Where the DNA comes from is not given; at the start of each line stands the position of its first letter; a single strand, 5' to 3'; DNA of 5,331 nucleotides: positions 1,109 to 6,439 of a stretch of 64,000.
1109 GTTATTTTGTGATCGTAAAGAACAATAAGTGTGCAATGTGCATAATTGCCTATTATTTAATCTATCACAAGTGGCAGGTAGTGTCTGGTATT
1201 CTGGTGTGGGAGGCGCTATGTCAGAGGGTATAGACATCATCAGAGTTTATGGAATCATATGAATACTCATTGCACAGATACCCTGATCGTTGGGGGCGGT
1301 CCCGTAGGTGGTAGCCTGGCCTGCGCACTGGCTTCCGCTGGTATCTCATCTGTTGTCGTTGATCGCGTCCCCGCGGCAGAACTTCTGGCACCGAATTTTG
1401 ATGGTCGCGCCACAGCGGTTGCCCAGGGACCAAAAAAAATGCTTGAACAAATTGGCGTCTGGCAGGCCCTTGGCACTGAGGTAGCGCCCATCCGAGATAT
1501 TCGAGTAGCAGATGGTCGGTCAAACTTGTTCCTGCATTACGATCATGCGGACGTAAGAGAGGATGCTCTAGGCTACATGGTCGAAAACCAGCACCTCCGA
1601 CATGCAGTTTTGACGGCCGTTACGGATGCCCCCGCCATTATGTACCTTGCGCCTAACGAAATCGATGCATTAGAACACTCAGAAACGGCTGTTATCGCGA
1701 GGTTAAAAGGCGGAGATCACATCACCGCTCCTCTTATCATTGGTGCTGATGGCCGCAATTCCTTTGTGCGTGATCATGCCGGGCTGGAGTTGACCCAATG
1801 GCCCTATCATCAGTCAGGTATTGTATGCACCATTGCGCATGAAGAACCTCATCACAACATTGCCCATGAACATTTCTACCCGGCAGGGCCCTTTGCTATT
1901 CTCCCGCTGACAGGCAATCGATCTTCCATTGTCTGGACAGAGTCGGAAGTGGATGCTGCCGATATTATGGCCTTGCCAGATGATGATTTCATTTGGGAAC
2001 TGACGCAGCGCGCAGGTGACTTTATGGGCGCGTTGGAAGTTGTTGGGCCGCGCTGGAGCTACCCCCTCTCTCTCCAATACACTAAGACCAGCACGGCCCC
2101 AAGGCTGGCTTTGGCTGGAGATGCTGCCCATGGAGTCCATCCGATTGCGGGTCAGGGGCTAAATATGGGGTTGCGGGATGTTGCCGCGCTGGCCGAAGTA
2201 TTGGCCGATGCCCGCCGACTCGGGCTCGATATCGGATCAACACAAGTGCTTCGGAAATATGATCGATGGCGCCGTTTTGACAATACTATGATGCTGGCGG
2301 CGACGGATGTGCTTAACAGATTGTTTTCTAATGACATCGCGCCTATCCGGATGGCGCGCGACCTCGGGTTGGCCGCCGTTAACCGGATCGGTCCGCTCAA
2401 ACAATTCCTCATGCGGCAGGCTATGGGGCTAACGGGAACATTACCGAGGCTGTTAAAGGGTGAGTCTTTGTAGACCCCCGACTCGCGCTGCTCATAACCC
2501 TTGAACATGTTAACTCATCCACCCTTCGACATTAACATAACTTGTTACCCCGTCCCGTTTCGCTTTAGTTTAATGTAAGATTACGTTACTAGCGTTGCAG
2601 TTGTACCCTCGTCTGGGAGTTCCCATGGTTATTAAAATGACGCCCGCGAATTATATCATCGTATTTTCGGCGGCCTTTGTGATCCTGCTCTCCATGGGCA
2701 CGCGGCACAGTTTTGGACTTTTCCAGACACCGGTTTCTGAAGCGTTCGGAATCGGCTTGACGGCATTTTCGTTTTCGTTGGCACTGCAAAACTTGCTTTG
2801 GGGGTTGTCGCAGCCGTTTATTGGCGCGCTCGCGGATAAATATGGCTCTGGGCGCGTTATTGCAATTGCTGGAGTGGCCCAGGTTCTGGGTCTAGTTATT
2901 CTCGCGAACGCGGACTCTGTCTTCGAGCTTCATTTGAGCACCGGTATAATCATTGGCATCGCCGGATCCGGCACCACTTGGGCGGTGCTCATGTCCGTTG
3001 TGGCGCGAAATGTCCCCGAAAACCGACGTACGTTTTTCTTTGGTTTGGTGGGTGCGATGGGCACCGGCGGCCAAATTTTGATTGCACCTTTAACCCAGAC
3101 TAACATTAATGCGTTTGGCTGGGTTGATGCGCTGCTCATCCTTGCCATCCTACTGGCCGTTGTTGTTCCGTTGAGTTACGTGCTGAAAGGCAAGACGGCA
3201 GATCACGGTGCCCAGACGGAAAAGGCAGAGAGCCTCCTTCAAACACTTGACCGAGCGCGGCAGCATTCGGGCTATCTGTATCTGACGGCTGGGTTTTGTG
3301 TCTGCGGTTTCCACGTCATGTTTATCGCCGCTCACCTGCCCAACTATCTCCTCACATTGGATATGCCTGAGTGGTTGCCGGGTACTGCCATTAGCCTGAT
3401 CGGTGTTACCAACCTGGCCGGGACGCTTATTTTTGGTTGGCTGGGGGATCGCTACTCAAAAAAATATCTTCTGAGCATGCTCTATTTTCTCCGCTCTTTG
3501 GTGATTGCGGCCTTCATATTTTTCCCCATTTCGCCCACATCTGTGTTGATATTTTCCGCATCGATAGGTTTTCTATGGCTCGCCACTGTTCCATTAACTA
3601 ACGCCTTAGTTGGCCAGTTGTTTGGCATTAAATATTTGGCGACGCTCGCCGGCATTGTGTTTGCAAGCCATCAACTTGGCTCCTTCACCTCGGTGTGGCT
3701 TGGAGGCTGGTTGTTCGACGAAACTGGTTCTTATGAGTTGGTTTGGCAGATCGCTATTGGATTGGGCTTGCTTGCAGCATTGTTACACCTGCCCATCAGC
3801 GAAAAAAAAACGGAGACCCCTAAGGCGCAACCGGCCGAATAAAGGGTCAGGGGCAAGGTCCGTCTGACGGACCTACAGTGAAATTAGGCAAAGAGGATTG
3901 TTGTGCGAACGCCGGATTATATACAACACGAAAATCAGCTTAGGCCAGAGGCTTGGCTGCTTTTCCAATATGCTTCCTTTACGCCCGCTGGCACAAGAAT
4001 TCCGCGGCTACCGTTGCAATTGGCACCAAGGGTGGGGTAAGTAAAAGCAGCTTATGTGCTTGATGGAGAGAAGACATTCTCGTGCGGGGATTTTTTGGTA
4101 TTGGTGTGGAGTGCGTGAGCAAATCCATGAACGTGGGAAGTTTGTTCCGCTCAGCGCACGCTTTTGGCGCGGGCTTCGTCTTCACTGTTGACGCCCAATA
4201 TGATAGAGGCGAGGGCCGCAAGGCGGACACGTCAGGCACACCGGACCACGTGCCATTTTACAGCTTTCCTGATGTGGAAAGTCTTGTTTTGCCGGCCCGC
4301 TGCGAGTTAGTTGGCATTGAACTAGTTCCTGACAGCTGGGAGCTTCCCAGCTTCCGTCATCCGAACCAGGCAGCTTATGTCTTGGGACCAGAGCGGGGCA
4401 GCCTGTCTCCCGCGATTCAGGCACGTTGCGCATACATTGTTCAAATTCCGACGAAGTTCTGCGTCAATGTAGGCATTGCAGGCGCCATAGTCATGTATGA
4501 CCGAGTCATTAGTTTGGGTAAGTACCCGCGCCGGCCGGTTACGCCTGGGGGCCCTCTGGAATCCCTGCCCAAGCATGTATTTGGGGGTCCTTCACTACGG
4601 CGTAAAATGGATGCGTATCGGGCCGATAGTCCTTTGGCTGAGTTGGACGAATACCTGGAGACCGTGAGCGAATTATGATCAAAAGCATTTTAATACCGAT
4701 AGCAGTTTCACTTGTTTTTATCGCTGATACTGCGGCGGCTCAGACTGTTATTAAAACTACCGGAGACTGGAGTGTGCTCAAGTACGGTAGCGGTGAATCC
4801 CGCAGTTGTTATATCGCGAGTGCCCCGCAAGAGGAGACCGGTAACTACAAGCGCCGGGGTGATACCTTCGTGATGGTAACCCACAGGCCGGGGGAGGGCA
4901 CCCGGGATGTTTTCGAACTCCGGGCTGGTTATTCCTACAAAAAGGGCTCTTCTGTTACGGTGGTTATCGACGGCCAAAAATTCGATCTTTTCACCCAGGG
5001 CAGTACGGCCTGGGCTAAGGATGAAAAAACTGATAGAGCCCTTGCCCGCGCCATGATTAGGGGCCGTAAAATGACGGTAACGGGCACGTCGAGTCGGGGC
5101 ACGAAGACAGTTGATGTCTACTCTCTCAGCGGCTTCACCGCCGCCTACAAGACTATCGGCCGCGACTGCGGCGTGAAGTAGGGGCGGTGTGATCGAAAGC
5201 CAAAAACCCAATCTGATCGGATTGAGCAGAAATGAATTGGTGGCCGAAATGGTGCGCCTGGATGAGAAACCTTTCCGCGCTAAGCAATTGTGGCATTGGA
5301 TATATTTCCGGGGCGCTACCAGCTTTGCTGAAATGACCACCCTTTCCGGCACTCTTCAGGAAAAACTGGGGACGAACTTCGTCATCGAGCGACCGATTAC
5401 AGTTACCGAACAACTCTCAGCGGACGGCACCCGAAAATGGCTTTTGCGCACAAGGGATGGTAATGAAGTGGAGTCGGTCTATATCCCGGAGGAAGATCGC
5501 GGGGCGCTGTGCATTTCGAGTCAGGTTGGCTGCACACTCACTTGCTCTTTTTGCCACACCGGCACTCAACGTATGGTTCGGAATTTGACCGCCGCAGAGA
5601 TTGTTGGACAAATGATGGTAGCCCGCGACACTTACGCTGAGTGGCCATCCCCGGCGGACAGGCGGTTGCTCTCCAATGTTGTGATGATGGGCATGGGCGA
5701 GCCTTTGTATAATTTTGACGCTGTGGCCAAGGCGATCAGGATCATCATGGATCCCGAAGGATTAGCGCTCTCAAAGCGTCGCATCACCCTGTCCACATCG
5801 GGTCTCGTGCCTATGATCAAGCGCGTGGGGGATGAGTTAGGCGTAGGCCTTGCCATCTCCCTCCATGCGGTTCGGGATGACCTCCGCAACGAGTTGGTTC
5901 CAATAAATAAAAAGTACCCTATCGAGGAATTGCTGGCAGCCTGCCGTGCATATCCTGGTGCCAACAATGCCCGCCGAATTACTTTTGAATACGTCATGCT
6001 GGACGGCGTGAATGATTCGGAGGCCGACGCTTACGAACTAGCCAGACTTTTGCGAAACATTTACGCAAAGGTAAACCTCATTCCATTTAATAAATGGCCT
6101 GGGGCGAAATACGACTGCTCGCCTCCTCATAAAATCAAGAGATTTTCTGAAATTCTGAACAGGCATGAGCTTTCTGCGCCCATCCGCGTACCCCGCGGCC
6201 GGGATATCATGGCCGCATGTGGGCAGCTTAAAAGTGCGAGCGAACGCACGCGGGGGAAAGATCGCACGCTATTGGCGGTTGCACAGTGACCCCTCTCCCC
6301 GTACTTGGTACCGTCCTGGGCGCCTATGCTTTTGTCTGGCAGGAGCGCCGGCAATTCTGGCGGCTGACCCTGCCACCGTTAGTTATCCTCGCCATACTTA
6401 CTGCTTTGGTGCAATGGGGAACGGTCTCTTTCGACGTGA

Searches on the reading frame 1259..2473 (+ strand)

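Call 88: search_protein_families(library=pfam, proteins=[window:1259-2473:+], max_evalue=0.00001)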
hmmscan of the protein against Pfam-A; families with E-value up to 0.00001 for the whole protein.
window:1259-2473:+ (404 aa): 1 family
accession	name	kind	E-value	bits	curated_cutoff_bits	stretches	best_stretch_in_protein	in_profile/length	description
PF01494.25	FAD_binding_3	-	4.2e-32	112.2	22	1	6-320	2-323/349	FAD binding domain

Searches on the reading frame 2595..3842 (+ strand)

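Call 88: search_protein_families(library=pfam, proteins=[window:2595-3842:+], max_evalue=0.00001)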
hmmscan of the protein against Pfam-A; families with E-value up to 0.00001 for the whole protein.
window:2595-3842:+ (415 aa): 2 families
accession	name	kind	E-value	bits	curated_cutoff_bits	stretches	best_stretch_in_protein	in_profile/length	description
PF07690.21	MFS_1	-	1.7e-44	152.6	33.4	2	28-364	3-344/347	Major Facilitator Superfamily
PF12832.13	MFS_1_like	-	4.7e-07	29.6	25.2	0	167-378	150-366/373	MFS_1 like family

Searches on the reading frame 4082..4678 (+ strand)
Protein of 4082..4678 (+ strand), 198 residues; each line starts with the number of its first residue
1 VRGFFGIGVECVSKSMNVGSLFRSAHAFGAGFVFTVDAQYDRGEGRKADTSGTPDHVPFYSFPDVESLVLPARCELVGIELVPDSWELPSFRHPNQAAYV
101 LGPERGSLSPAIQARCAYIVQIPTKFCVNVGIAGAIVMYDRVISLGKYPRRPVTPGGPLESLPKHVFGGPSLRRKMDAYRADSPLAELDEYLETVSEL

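Call 88: search_protein_families(library=pfam, proteins=[window:4082-4678:+], max_evalue=0.00001)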
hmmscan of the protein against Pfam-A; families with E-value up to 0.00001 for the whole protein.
window:4082-4678:+ (198 aa): 1 family
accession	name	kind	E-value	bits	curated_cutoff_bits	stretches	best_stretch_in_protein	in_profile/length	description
PF00588.24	SpoU_methylase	-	2e-14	54.4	29.7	1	10-139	7-142/142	SpoU rRNA Methylase family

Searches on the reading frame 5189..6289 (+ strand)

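Call 88: search_protein_families(library=pfam, proteins=[window:5189-6289:+], max_evalue=0.00001)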
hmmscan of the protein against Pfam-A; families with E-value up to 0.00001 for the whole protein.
window:5189-6289:+ (366 aa): 2 families
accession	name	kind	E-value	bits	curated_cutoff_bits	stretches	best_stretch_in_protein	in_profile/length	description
PF21016.3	RlmN_N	-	3.8e-17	62.2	24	1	8-66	2-60/60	Ribosomal RNA large subunit methyltransferase N-terminal domain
PF04055.27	Radical_SAM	-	6.4e-17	62.7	29.5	1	110-284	2-165/166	Radical SAM superfamily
